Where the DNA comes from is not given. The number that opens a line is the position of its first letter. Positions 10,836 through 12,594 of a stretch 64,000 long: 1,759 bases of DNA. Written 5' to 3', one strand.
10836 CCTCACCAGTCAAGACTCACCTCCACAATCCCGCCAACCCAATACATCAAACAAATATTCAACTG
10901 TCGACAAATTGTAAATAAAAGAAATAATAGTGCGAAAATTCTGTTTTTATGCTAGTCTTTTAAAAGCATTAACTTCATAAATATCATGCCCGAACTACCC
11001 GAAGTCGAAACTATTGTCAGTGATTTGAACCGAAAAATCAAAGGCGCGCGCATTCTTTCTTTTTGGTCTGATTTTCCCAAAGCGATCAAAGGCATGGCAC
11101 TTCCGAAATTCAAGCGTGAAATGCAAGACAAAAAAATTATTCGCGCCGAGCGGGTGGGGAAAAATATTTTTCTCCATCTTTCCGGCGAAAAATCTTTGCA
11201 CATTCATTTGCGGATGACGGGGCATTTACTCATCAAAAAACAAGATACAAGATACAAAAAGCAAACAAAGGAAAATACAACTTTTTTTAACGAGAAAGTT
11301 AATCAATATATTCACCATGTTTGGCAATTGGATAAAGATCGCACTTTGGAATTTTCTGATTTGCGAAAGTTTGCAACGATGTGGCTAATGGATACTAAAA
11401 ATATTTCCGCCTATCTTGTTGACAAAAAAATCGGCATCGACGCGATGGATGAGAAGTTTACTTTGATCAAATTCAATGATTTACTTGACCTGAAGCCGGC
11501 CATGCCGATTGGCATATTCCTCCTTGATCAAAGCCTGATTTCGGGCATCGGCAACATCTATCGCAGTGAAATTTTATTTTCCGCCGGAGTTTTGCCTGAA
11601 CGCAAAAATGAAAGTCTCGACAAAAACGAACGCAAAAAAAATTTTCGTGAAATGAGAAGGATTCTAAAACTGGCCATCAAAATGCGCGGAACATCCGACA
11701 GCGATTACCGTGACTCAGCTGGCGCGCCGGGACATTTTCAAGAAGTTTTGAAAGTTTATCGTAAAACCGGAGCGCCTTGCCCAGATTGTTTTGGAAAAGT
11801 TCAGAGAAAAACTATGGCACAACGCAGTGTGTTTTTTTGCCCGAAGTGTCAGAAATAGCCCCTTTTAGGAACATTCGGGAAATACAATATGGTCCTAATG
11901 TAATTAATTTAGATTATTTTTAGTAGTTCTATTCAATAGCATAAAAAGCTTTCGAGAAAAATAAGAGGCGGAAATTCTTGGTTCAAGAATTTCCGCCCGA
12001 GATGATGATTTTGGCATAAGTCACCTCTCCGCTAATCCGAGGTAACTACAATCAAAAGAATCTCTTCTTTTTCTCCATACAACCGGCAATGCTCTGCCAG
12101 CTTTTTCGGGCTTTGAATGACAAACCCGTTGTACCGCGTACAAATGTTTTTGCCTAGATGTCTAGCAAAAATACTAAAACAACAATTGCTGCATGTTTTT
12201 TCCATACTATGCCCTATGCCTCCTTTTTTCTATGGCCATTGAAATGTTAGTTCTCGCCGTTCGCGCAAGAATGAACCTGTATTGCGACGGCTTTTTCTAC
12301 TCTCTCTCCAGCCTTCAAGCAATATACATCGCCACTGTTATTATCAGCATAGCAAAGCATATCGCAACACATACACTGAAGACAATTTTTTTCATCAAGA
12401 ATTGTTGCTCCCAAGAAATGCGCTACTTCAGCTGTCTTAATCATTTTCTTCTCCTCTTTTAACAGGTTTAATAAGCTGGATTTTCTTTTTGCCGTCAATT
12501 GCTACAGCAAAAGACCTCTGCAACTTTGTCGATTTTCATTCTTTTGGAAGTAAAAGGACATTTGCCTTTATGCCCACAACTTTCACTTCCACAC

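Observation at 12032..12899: Operon of three small cysteine-rich proteins (134, 65 and 57 aa) with strong RBSs and its own terminator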

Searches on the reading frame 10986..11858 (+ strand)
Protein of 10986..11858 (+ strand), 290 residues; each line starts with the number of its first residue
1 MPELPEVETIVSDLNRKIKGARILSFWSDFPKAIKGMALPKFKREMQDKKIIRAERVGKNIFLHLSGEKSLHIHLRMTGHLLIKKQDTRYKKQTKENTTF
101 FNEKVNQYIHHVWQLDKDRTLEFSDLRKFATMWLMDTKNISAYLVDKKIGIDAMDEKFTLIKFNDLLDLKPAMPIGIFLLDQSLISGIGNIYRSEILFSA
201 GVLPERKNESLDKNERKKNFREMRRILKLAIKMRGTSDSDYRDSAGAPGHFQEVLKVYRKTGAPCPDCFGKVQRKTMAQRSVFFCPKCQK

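Call 16: search_protein_families(library=pfam, proteins=[window:10986-11858:+], max_evalue=0.001)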
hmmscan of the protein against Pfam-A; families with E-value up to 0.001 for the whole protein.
window:10986-11858:+ (290 aa): 3 families
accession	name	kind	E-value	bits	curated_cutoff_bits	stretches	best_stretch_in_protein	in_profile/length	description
PF01149.29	Fapy_DNA_glyco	-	1.6e-26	93.7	25.5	1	1-132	1-117/117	Formamidopyrimidine-DNA glycosylase N-terminal domain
PF06831.19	H2TH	-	6.4e-19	68.2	34.7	1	149-237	1-88/93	Formamidopyrimidine-DNA glycosylase H2TH domain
PF06827.20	zf-FPG_IleRS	-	0.00092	19.4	21.3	0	264-290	3-29/30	Zinc finger found in FPG and IleRS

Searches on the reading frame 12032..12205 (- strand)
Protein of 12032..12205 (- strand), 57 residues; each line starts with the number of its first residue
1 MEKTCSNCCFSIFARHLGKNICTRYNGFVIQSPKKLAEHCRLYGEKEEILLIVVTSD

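Call 5: search_protein_families(library=pfam, proteins=[window:12032-12205:-], max_evalue=10)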
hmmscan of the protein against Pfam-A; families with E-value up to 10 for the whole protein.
window:12032-12205:- (57 aa): 0 families

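Call 6: search_protein_families(library=phrogs, proteins=[window:12032-12205:-], max_evalue=10)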
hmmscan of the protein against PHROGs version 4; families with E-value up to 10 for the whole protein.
window:12032-12205:- (57 aa): 2 families
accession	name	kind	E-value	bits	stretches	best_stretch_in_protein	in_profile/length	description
phrog_32216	-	unknown function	0.083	13.8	1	2-20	23-41/43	-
phrog_19616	-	unknown function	0.32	12.2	1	11-41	50-80/141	-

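Call 19: find_homologous_proteins(query=window:12032-12205:-, max_evalue=1)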
Query window:12032-12205:-: no candidate shares three 5-residue words with the query. No homologue found.

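Call 40: search_solved_structures(query=A1, max_evalue=10, show_alignments=3)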
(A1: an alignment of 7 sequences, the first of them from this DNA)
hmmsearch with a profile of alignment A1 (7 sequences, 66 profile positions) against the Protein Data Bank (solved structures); distinct sequences matched with E-value up to 10: 0.

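Call 57: search_protein_families(library=ncbifam, proteins=[window:12032-12205:-], max_evalue=10)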
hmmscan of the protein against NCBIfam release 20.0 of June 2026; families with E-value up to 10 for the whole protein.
window:12032-12205:- (57 aa): 0 families

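Call 74: predict_structure(protein=window:12032-12205:-)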
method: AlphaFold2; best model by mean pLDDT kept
length: 57 residues; sequences in the alignment: 1
mean_pLDDT: 48.2   pTM: 0.35
mean pLDDT of the five models: 48.2, 48.0, 46.0, 42.3, 40.0
residues with pLDDT >= 90: 0; 70-90: 0; 50-70: 21; < 50: 36
segments of 3 or more residues with pLDDT < 50: 1-22, 46-57
pLDDT, mean of each block of 10 residues (from residue 1): 37 45 50 62 52 41
secondary structure, 60 per line:
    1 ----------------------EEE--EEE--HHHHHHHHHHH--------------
elements in order: E23-25 E28-30 H33-43

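Call 76: search_dna_similar(query=window:12032-12205:-, collection=phages, mode=protein, max_evalue=1, max_rows=10)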
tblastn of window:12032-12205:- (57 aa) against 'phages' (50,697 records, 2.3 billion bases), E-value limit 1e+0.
No match.

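Call 85: search_protein_families(library=padloc, proteins=[window:12032-12205:-], max_evalue=1)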
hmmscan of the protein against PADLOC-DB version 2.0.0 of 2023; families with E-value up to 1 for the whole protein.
window:12032-12205:- (57 aa): 0 families

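Call 103: find_encoding_contigs(protein=window:12032-12205:-, flank=5000, max_places=10)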
Protein window:12032-12205:- (57 aa): no gene with exactly this product is on record in the collection.

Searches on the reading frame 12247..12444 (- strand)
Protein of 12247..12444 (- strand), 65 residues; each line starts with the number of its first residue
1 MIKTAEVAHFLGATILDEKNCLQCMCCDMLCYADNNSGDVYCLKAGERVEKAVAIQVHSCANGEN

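Call 5: search_protein_families(library=pfam, proteins=[window:12247-12444:-], max_evalue=10)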
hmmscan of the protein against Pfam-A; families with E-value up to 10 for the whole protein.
window:12247-12444:- (65 aa): 0 families

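Call 6: search_protein_families(library=phrogs, proteins=[window:12247-12444:-], max_evalue=10)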
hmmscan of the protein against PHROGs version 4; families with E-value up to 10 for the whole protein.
window:12247-12444:- (65 aa): 1 family
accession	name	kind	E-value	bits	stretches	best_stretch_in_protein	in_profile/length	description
phrog_30899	-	unknown function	0.051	14.4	1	31-51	4-24/42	-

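Call 10: find_encoding_contigs(protein=window:12247-12444:-, flank=10000, max_places=10)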
Protein window:12247-12444:- (65 aa): no gene with exactly this product is on record in the collection.

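Call 18: find_homologous_proteins(query=window:12247-12444:-, max_evalue=1)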
Query window:12247-12444:- (65 aa): 1 proteins with E <= 1 among 1 candidates.
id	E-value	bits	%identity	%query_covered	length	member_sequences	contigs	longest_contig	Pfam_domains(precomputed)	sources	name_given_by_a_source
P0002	3.3e-37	142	100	100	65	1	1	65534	-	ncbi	-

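Call 57: search_protein_families(library=ncbifam, proteins=[window:12247-12444:-], max_evalue=10)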
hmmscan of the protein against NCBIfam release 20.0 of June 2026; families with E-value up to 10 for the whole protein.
window:12247-12444:- (65 aa): 1 family
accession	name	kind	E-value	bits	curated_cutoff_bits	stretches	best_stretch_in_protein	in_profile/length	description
NF033706.1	Ni_bind_SCO4226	equivalog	0.017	15.1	125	1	31-59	40-66/82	SCO4226 family nickel-binding protein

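Call 85: search_protein_families(library=padloc, proteins=[window:12247-12444:-], max_evalue=1)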
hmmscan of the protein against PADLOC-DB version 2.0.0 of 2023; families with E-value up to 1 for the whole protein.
window:12247-12444:- (65 aa): 0 families

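Call 95: search_solved_structures(query=A6, max_evalue=10, show_alignments=2)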
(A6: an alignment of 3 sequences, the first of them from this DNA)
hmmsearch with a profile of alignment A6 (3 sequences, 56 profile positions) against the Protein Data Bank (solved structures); distinct sequences matched with E-value up to 10: 5.
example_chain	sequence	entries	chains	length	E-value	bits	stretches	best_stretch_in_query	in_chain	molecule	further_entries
7qv7_A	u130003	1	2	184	0.051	17.2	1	7-26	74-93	Hydrogen dependent carbon dioxide reductase subunit HycB3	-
7qv7_B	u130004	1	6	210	0.074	16.7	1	6-26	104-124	Hydrogen dependent carbon dioxide reductase subunit HycB4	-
1gt8_A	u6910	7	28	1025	5.6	10.7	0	13-23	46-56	DIHYDROPYRIMIDINE DEHYDROGENASE | Dihydropyrimidine dehydrogenase [NADP(+)]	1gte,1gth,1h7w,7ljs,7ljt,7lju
1h7x_A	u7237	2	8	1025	5.6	10.7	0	13-23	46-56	DIHYDROPYRIMIDINE DEHYDROGENASE | Dihydropyrimidine dehydrogenase [NADP(+)]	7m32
7m31_A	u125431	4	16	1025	5.6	10.7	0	13-23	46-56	Dihydropyrimidine dehydrogenase [NADP(+)]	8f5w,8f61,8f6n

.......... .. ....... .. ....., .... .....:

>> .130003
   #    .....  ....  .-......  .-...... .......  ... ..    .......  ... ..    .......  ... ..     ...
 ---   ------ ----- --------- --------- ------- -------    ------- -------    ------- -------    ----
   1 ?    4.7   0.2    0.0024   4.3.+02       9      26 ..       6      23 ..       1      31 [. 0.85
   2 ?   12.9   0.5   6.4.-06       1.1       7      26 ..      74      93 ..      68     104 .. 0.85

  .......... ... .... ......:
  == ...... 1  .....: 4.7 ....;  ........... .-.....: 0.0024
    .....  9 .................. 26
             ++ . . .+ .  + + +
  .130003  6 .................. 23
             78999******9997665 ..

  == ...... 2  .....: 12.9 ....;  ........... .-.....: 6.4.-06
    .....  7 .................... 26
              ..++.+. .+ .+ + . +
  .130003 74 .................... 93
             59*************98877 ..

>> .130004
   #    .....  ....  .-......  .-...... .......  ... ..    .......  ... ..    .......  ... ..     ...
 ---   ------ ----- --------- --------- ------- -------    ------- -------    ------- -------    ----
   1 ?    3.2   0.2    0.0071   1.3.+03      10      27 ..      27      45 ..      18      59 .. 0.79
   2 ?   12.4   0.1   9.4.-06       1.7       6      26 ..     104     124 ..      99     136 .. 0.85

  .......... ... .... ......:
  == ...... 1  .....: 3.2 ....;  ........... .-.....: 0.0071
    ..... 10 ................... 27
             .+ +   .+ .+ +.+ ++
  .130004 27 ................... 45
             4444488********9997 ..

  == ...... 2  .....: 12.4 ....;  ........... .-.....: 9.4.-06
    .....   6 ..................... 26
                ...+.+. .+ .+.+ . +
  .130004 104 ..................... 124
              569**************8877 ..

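Call 96: search_solved_structures(query=window:12247-12444:-, max_evalue=10, show_alignments=4)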
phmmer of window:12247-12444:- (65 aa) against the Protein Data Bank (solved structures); distinct sequences matched with E-value up to 10: 4.
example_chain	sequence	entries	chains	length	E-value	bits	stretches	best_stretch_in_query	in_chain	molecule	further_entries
6gcs_U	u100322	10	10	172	1.9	11.9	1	19-53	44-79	NUPM SUBUNIT | Subunit NUPM of NADH:Ubiquinone Oxidoreductase (Complex I)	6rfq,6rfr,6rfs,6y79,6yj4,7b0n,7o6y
7zc6_C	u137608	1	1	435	2.3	11.7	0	18-34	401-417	RnfC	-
6cz7_B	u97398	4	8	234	2.7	11.5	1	14-39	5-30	4Fe-4S ferredoxin, iron-sulfur binding domain protein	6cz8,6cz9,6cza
7qv7_B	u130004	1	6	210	3.6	11.1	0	17-38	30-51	Hydrogen dependent carbon dioxide reductase subunit HycB4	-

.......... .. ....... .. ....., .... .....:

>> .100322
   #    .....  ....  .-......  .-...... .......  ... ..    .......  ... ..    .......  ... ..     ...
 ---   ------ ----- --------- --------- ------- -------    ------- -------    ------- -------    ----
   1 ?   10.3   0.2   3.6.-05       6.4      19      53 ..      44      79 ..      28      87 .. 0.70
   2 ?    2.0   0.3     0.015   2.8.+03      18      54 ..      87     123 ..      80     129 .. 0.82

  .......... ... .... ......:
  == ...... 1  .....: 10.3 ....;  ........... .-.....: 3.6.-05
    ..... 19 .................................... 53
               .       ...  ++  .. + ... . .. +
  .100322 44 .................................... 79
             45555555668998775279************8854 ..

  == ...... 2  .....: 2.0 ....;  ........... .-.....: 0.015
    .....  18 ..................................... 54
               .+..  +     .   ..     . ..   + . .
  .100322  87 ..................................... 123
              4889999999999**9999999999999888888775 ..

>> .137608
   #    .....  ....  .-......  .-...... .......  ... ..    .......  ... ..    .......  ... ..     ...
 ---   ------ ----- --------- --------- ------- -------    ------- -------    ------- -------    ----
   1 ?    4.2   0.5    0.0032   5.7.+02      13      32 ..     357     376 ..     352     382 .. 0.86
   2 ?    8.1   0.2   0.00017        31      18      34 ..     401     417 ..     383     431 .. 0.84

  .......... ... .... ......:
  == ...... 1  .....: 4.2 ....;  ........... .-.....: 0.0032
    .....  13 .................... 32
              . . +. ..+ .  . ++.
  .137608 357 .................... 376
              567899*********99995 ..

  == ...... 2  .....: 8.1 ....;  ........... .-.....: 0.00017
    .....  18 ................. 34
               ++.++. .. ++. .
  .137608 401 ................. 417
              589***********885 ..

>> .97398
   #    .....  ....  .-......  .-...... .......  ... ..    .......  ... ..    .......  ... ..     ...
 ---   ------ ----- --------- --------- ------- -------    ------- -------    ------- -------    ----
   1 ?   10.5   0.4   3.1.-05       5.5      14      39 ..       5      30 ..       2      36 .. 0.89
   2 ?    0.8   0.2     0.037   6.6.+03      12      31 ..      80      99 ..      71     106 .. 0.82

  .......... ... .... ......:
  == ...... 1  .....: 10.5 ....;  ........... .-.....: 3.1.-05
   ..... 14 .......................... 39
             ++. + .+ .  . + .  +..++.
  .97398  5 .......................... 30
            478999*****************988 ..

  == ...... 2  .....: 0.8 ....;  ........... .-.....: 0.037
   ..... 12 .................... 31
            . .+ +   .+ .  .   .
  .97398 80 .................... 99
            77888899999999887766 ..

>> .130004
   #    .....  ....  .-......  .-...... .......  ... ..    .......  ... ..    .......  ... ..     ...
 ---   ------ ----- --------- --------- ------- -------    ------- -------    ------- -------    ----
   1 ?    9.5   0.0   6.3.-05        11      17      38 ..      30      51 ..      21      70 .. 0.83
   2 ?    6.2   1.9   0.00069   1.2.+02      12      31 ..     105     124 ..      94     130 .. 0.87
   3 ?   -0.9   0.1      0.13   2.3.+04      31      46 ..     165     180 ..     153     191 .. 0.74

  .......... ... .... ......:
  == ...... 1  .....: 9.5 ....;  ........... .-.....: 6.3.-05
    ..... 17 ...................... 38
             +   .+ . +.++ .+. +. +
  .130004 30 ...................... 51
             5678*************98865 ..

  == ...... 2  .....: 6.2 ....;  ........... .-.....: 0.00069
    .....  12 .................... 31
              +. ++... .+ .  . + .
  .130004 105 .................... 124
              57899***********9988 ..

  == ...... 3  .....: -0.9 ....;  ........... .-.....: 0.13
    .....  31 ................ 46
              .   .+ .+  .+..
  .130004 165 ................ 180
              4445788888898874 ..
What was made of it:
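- On 4Fe-4S ferredoxin-type domain (Fer4): The PDB hits to HycB3/4, RnfC and a 4Fe-4S ferredoxin-domain protein (6cz7_B) have E-values of 0.05 to 4 (calls 95, 96).
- Closest known: Ferredoxin-type [4Fe-4S] domains. Same: The best PDB alignments for B and for the B-family profile are to 4Fe-4S domains (calls 95, 96).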
